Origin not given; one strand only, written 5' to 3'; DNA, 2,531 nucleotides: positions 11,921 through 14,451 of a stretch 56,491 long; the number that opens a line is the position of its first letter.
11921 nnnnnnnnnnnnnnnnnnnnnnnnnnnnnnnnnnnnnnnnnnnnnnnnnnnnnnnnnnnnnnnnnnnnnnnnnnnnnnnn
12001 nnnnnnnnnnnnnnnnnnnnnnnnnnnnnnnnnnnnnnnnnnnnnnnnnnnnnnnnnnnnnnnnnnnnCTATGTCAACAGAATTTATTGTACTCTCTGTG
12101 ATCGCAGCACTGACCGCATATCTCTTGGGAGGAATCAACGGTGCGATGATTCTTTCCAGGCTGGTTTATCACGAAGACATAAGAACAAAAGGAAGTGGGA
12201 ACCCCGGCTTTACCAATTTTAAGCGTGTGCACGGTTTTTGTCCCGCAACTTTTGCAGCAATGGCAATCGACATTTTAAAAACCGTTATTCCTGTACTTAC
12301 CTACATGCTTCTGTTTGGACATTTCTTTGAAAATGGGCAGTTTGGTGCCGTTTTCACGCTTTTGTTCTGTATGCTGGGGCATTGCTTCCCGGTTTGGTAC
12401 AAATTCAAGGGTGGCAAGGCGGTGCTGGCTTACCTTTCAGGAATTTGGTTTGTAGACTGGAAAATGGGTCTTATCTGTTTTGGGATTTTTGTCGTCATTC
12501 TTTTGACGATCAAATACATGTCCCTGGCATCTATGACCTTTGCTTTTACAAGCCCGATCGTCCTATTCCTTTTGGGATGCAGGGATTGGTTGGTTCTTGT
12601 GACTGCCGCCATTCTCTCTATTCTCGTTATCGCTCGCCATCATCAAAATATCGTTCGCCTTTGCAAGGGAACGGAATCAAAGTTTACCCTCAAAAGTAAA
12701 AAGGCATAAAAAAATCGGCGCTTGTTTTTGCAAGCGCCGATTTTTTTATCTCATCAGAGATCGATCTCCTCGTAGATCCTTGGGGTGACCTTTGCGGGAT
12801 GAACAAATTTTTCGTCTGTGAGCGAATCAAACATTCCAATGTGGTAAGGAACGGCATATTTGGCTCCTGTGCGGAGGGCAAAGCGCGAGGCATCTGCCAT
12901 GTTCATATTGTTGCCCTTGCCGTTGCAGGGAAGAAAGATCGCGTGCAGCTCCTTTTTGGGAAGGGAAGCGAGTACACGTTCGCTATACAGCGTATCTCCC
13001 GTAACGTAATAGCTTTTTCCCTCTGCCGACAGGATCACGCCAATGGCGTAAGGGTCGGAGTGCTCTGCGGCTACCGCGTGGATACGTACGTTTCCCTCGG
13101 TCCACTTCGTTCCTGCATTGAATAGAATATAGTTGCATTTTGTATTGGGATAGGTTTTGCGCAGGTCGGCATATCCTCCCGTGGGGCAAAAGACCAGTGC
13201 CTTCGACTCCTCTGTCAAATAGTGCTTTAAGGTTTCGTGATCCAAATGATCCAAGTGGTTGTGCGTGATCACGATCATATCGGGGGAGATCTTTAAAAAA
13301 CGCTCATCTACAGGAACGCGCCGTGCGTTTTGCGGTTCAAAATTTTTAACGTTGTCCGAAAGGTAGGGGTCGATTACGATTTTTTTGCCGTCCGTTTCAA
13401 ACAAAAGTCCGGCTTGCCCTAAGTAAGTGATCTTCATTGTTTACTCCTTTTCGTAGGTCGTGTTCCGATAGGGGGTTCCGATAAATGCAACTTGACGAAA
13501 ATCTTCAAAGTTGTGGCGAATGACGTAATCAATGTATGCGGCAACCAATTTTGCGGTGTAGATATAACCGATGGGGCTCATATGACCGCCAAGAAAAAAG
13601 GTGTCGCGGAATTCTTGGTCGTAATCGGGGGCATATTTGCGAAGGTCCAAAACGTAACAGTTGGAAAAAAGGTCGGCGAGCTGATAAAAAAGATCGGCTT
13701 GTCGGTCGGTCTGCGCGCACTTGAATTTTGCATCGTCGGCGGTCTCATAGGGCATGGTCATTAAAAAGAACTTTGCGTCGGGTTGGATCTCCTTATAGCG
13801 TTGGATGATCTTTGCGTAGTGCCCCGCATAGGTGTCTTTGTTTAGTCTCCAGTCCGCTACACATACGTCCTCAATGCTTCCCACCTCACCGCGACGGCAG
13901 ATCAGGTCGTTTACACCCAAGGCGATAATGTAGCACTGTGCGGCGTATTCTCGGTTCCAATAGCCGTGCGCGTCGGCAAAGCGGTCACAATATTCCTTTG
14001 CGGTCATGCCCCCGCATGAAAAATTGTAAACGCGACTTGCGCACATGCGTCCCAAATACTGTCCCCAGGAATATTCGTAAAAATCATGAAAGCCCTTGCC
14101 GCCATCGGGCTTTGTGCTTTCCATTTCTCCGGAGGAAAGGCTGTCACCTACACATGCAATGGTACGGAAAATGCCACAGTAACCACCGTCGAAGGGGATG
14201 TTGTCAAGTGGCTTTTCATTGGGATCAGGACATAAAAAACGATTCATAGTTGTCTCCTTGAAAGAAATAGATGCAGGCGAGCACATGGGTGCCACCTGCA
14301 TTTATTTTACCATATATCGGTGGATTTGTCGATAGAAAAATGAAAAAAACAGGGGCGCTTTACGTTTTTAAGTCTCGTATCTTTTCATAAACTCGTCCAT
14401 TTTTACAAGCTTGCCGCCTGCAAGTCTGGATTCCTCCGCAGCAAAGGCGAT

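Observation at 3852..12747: One operon joins fatty-acid kinase (FakB-FakA), PlsY and a plasmalogen-synthase-like radical enzyme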

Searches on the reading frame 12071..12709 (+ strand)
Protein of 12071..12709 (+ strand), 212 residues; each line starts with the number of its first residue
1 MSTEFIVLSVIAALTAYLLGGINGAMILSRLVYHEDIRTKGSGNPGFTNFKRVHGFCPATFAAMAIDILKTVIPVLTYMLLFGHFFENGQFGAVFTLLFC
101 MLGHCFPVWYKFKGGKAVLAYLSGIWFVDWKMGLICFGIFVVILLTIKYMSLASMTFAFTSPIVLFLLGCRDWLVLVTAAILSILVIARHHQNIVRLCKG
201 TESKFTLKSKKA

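Call 3: search_protein_families(library=pfam, proteins=[window:12071-12709:+])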
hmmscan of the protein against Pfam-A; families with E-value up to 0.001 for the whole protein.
window:12071-12709:+ (212 aa): 1 family
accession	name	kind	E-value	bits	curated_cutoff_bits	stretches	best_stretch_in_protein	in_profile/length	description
PF02660.20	G3P_acyltransf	-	2.5e-43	148.4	24.1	1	16-197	2-164/164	Glycerol-3-phosphate acyltransferase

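Call 4: search_protein_families(library=ncbifam, proteins=[window:12071-12709:+])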
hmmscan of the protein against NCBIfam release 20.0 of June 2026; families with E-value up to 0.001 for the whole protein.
window:12071-12709:+ (212 aa): 8 families
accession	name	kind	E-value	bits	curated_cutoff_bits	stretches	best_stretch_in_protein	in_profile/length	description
TIGR00023.1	TIGR00023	equivalog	9.5e-42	143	137.2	1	7-206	3-194/196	glycerol-3-phosphate 1-O-acyltransferase PlsY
NF010976.0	PRK14399.1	equivalog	3.5e-21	76.2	419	1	10-167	12-169/258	membrane protein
NF010987.0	PRK14411.1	equivalog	4.9e-21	75.5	243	1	10-202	4-187/204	membrane protein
NF001254.0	PRK00220.2-1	equivalog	2.5e-17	63.5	199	1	13-187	10-173/182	glycerol-3-phosphate 1-O-acyltransferase PlsY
NF010990.0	PRK14414.1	equivalog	2.1e-14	53.7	261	1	7-187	5-178/210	glycerol-3-phosphate acyltransferase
NF010993.0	PRK14417.1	equivalog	3.6e-13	49.6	249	1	9-165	5-154/232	membrane protein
NF010992.0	PRK14416.1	equivalog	1.4e-11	44.8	222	1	12-178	2-168/207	membrane protein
NF010978.0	PRK14401.1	equivalog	2.5e-08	33.9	163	1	10-127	3-108/187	membrane protein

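Call 75: find_homologous_proteins(query=window:12071-12709:+, max_evalue=1e-10)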
Query window:12071-12709:+ (212 aa): 5759 proteins with E <= 1e-10 among 6545 candidates; the best 120 are listed.
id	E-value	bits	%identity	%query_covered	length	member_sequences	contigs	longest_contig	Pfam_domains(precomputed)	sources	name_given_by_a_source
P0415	2.2e-129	447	93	100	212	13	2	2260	PF02660.21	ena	-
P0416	1.4e-120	419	89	100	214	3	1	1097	PF02660.21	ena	-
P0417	5.8e-118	410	89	94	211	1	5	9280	PF02660.21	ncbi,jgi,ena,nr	ncbi:MAG: glycerol-3-phosphate 1-O-acyltransferase PlsY [Ruminococcaceae bacterium]|nr:glycerol-3-ph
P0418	1.2e-112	393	83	99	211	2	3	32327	PF02660.21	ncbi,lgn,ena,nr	ncbi:MAG: glycerol-3-phosphate acyltransferase [Clostridia bacterium]|nr:glycerol-3-phosphate acyltr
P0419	5.0e-112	391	84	99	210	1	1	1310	PF02660.21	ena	-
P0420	8.4e-112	390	83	99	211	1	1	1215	PF02660.21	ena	-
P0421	9.7e-112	390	84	99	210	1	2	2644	PF02660.21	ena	-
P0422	1.6e-111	389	82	99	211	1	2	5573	PF02660.21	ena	-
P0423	3.5e-111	388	84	99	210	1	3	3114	PF02660.21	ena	-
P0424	2.5e-109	382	83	99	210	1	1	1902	PF02660.21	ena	-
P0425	4.8e-109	381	80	99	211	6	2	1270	PF02660.21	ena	-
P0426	4.0e-108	378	80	98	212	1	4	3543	PF02660.21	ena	-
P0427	1.7e-107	376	80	98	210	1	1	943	PF02660.21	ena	-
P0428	3.6e-107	375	82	98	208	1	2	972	PF02660.21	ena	-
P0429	8.3e-106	370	79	94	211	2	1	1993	PF02660.21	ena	-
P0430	8.9e-106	370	81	99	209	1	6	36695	PF02660.21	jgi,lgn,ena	-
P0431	3.2e-104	365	76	98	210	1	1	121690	PF02660.21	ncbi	-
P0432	1.9e-103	363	77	99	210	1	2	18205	PF02660.21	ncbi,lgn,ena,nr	ncbi:MAG: glycerol-3-phosphate acyltransferase [Clostridia bacterium]|nr:glycerol-3-phosphate acyltr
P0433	5.2e-103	361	76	98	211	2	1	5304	PF02660.21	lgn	-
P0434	5.4e-103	361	77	94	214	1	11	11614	PF02660.21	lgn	-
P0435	1.8e-101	356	78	94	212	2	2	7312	PF02660.21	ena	-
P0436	7.7e-101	354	78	98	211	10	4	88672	PF02660.21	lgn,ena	-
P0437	1.4e-100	353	80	97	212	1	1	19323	PF02660.21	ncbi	-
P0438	3.3e-100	352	80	93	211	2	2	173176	PF02660.21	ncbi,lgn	-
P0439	8.3e-100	351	76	94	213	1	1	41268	PF02660.21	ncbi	-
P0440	5.0e-99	348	78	91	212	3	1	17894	PF02660.21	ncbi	-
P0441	1.6e-97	343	73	98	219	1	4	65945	PF02660.21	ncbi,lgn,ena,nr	ncbi:MAG: glycerol-3-phosphate 1-O-acyltransferase PlsY [Clostridia bacterium]|nr:glycerol-3-phospha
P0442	1.7e-97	343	79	92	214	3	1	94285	PF02660.21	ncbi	-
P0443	8.6e-97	341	73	99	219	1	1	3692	PF02660.21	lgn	-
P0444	3.8e-96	339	72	95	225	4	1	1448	PF02660.21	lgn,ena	-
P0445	1.5e-94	334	76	93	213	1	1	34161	PF02660.21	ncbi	-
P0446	4.3e-87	309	68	91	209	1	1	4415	PF02660.21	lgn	-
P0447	1.3e-86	308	67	91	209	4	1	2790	PF02660.21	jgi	jgi:glycerol-3-phosphate acyltransferase PlsY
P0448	2.4e-86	307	69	91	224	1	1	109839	PF02660.21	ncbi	-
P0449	3.3e-86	306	67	91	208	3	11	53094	PF02660.21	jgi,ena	-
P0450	5.2e-86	306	66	91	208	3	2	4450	PF02660.21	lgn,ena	-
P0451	2.9e-85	303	69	95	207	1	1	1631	PF02660.21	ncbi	-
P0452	1.2e-84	301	66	99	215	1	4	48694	PF02660.21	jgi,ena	-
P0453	1.3e-84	301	66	99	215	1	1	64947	PF02660.21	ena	-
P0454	1.9e-84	301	66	99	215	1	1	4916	PF02660.21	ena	-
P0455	3.0e-84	300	69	92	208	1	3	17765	PF02660.21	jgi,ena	-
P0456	3.4e-84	300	69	92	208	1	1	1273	PF02660.21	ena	-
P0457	5.4e-84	299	69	92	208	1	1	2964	PF02660.21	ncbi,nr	ncbi:MAG: glycerol-3-phosphate 1-O-acyltransferase PlsY [Clostridia bacterium]|nr:glycerol-3-phospha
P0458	1.0e-83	298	68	94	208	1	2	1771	PF02660.21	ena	-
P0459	1.4e-83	298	69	93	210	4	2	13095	PF02660.21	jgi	-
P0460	1.7e-83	298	69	92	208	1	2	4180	PF02660.21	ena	-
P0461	1.7e-83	297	69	92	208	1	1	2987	PF02660.21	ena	-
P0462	2.1e-83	297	68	92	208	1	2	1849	PF02660.21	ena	-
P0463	3.1e-83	297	68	93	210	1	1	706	PF02660.21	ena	-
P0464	3.3e-83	297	69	92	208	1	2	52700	PF02660.21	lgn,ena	-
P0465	5.4e-83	296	68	94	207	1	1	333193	PF02660.21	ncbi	-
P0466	6.8e-83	296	69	92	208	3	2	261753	PF02660.21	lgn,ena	-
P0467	7.1e-83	295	67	94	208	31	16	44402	PF02660.21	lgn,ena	-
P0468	7.7e-83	295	69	92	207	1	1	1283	PF02660.21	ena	-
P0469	8.7e-83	295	64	97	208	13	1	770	PF02660.21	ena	-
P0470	1.4e-82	294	67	94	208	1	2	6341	PF02660.21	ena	-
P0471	2.0e-82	294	68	95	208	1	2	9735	PF02660.21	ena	-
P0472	2.0e-82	294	66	94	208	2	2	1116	PF02660.21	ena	-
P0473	2.5e-82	294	67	91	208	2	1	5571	PF02660.21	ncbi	-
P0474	3.0e-82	293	66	94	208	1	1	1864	PF02660.21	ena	-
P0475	3.6e-82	293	66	94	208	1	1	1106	PF02660.21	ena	-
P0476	3.9e-82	293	67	94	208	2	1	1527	PF02660.21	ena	-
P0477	9.1e-82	292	68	95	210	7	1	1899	PF02660.21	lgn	-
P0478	1.0e-81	292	68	95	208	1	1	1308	PF02660.21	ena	-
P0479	1.2e-81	292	65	94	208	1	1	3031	PF02660.21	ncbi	-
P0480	1.4e-81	291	67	92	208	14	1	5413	PF02660.21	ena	-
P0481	1.9e-81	291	67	94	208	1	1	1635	PF02660.21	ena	-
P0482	1.9e-81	291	67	92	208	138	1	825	PF02660.21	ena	-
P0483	2.0e-81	291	67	92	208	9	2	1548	PF02660.21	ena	-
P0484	2.3e-81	291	64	97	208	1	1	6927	PF02660.21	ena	-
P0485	2.4e-81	290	67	94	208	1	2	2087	PF02660.21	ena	-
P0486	3.3e-81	290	66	94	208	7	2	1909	PF02660.21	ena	-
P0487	3.6e-81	290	67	91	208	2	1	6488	PF02660.21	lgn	-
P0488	3.7e-81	290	66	91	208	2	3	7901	PF02660.21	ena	-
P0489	3.7e-81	290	67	94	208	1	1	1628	PF02660.21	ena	-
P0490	3.8e-81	290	68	95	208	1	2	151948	PF02660.21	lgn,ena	-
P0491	5.4e-81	289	67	92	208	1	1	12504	PF02660.21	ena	-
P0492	5.4e-81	289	66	91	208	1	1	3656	PF02660.21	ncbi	-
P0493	6.1e-81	289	68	92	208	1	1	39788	PF02660.21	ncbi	-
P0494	6.1e-81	289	67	94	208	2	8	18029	PF02660.21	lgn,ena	-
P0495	1.1e-80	288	66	94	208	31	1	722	PF02660.21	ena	-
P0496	1.1e-80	288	64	94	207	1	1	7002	PF02660.21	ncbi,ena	-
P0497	1.4e-80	288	66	92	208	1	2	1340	PF02660.21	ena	-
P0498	1.4e-80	288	66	94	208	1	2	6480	PF02660.21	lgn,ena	-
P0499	1.5e-80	288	67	92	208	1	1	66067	PF02660.21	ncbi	-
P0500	2.1e-80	287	65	94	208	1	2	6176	PF02660.21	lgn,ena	-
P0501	2.3e-80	287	67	92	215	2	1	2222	PF02660.21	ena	-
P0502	3.2e-80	287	65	94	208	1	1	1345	PF02660.21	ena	-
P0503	3.3e-80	287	64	91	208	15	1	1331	PF02660.21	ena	-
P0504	4.7e-80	286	68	92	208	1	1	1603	PF02660.21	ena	-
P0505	5.8e-80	286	65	94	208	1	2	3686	PF02660.21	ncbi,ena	-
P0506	6.0e-80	286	66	94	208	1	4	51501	PF02660.21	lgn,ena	-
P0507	9.2e-80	285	67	92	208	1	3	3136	PF02660.21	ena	-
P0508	9.4e-80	285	65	94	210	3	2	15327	PF02660.21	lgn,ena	-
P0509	1.2e-79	285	64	94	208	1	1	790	PF02660.21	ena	-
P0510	1.6e-79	284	62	99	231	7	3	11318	PF02660.21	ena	-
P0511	1.8e-79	284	66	94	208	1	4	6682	PF02660.21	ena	-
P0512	3.0e-79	284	65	91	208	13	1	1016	PF02660.21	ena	-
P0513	3.8e-79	283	66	94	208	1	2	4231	PF02660.21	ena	-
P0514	3.3e-77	277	65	91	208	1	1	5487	PF02660.21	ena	-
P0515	3.4e-75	270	63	94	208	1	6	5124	PF02660.21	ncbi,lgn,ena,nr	ncbi:MAG: glycerol-3-phosphate 1-O-acyltransferase PlsY [Clostridia bacterium]|nr:glycerol-3-phospha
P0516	8.0e-75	269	63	94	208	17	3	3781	PF02660.21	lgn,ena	-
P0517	1.8e-70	255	57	98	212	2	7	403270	PF02660.21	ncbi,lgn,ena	-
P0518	3.5e-70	254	56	99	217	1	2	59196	PF02660.21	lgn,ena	-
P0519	1.3e-69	252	56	100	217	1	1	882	PF02660.21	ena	-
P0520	2.3e-69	251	58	99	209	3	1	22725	PF02660.21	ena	-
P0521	3.1e-69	251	54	100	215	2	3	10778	PF02660.21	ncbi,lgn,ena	-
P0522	3.7e-69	251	57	99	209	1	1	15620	PF02660.21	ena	-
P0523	3.8e-69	251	57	99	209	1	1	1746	PF02660.21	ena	-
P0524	5.1e-69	250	56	100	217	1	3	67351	PF02660.21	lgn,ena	-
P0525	6.2e-69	250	57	99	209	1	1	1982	PF02660.21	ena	-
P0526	6.2e-69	250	57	99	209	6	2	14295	PF02660.21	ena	-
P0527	6.5e-69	250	54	100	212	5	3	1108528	PF02660.21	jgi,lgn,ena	-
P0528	1.3e-68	249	57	99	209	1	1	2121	PF02660.21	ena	-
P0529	1.5e-68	249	57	99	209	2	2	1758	PF02660.21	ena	-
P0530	1.5e-68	249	55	100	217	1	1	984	PF02660.21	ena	-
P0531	1.6e-68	249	57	99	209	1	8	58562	PF02660.21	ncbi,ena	-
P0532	3.7e-68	247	54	95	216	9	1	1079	PF02660.21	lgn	-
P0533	4.2e-68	247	55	100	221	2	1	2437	PF02660.21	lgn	-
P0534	5.8e-68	247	55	100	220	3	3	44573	PF02660.21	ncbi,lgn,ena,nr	ncbi:MAG: glycerol-3-phosphate 1-O-acyltransferase PlsY [Ruminococcus sp.]|nr:glycerol-3-phosphate 1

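Call 76: find_encoding_contigs(protein=P0466, flank=9000, max_places=2)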
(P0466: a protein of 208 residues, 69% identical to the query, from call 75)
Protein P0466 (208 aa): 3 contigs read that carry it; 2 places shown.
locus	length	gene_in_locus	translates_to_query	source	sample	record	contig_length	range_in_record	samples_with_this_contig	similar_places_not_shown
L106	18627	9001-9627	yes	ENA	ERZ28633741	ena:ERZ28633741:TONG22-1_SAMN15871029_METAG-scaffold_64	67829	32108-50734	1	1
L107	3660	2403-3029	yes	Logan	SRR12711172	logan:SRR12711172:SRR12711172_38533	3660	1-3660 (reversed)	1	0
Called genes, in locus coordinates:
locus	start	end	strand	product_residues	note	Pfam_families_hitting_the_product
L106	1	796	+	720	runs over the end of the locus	PF09371:Tex_N, PF22706:Tex_central_region, PF14639:YqgF, PF16921:Tex_YqgF, PF12836:HHH_3, PF17674:HHH_9, PF00575:S1, PF23459:S1_RRP5, +1 more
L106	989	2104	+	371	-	PF00005:ABC_tran, PF02463:SMC_N (faint), PF03215:Rad17 (faint), PF17912:OB_MalK, PF08402:TOBE_2, PF03459:TOBE (weak)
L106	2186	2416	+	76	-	-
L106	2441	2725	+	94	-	PF01797:Y1_Tnp (faint)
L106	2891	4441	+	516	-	PF04542:Sigma70_r2 (weak), PF08281:Sigma70_r4_2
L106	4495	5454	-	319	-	PF00657:Lipase_GDSL, PF13472:Lipase_GDSL_2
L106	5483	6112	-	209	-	-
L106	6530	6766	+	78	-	-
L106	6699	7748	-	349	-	PF00892:EamA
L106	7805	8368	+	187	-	PF00440:TetR_N, PF14278:TetR_C_8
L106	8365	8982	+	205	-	PF03729:DUF308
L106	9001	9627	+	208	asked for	PF02660:G3P_acyltransf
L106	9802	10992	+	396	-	PF01381:HTH_3, PF12844:HTH_19 (weak), PF13560:HTH_31 (weak)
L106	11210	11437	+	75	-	PF00550:PP-binding (weak)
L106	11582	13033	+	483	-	PF03062:MBOAT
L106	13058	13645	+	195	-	PF04892:VanZ-LLP1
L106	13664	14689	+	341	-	PF27429:LB_356 (faint)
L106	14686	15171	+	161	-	-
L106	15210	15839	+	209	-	-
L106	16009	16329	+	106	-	-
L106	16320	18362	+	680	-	PF01496:V_ATPase_I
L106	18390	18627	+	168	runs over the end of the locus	PF00137:ATP-synt_C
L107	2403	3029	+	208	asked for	PF02660:G3P_acyltransf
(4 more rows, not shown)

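Call 77: find_encoding_contigs(protein=P0517, flank=9000, max_places=2)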
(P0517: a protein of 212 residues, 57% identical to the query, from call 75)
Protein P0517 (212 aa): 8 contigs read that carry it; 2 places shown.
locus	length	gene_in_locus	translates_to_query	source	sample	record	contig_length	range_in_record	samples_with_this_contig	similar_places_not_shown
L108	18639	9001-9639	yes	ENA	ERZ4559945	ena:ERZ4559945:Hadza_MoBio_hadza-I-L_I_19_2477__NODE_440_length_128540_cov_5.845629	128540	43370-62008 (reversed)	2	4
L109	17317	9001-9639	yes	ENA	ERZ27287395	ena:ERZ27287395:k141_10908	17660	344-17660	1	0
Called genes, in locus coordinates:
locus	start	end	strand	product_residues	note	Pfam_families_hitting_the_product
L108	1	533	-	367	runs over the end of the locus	PF03706:LPG_synthase_TM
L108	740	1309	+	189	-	PF00440:TetR_N, PF14278:TetR_C_8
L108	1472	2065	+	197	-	PF03729:DUF308 (weak)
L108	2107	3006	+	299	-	PF02645:DegV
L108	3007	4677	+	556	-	PF02734:Dak2, PF21645:FakA-like_M, PF13684:FakA-like_C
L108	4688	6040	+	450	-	-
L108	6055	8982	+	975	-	PF01869:BcrAD_BadFG, PF09989:DUF2229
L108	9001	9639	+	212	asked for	PF02660:G3P_acyltransf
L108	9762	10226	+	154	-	PF04397:LytTR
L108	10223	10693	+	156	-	PF11457:DUF3021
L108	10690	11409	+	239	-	PF00005:ABC_tran, PF13304:AAA_21 (weak)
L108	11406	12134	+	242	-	PF01061:ABC2_membrane, PF12698:ABC2_membrane_3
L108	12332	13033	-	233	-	PF00753:Lactamase_B (weak), PF13483:Lactamase_B_3, PF12706:Lactamase_B_2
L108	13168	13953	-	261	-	PF00106:adh_short, PF13561:adh_short_C2, PF23441:SDR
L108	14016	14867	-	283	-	PF00722:Glyco_hydro_16 (weak)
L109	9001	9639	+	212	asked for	PF02660:G3P_acyltransf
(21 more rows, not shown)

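Call 92: find_encoding_contigs(protein=P0527, flank=8000, max_places=2)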
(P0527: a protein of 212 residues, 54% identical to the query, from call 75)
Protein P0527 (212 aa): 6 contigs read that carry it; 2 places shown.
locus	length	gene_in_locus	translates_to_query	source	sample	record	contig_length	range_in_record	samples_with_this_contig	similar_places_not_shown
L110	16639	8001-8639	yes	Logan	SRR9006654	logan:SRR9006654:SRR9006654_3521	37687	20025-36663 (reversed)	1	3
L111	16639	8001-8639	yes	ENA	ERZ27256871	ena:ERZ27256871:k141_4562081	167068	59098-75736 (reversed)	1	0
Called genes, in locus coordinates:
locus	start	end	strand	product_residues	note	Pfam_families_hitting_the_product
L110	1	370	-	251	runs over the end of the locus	PF07685:GATase_3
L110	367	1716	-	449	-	PF08245:Mur_ligase_M, PF08353:MurT_C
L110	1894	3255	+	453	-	PF00070:Pyr_redox (faint), PF02254:TrkA_N, PF03721:UDPG_MGDP_dh_N (weak), PF03807:F420_oxidored (weak), PF13241:NAD_binding_7 (weak), PF02080:TrkA_C, PF02254:TrkA_N, PF02080:TrkA_C, +15 more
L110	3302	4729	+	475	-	PF02386:TrkH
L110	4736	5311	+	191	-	PF00440:TetR_N (weak), PF14278:TetR_C_8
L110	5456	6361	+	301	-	PF02645:DegV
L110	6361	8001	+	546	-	PF02734:Dak2, PF21645:FakA-like_M, PF13684:FakA-like_C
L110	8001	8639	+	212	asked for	PF02660:G3P_acyltransf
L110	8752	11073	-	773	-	PF18884:TSP3_bac (weak), PF00092:VWA, PF13519:VWA_2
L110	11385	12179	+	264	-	PF04909:Amidohydro_2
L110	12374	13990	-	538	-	PF02734:Dak2, PF21645:FakA-like_M, PF13684:FakA-like_C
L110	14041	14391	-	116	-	PF03780:Asp23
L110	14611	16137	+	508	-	-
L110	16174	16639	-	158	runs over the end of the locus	-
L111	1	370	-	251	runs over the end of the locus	PF07685:GATase_3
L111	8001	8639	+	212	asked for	PF02660:G3P_acyltransf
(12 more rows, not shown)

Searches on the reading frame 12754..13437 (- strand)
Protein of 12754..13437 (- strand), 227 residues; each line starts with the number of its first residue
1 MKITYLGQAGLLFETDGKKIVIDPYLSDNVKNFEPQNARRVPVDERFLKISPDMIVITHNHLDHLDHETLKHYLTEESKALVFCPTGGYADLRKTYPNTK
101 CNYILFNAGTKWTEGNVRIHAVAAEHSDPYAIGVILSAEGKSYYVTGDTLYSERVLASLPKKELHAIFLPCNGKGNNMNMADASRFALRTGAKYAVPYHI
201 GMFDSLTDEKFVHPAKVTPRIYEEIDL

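Call 28: search_protein_families(library=pfam, proteins=[window:12754-13437:-])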
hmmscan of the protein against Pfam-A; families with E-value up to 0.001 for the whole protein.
window:12754-13437:- (227 aa): 3 families
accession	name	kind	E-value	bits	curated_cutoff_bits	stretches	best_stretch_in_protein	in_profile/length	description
PF12706.13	Lactamase_B_2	-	1.5e-16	61.1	27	1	19-200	2-200/200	Beta-lactamase superfamily domain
PF13483.12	Lactamase_B_3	-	1.1e-12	48.7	24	1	2-129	1-85/160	Beta-lactamase superfamily domain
PF00753.33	Lactamase_B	-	1.9e-07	31.7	22.7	1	12-64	10-56/196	Metallo-beta-lactamase superfamily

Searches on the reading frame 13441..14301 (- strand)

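Call 28: search_protein_families(library=pfam, proteins=[window:13441-14301:-])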
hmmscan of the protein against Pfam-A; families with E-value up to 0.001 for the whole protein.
window:13441-14301:- (286 aa): 2 families
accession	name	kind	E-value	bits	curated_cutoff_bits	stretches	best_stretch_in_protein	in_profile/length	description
PF13472.12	Lipase_GDSL_2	-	6.4e-15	56.5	32.9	1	50-246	1-176/178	GDSL-like Lipase/Acylhydrolase family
PF00657.28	Lipase_GDSL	-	1.6e-06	28.8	23.6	1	48-184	1-134/208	GDSL-like Lipase/Acylhydrolase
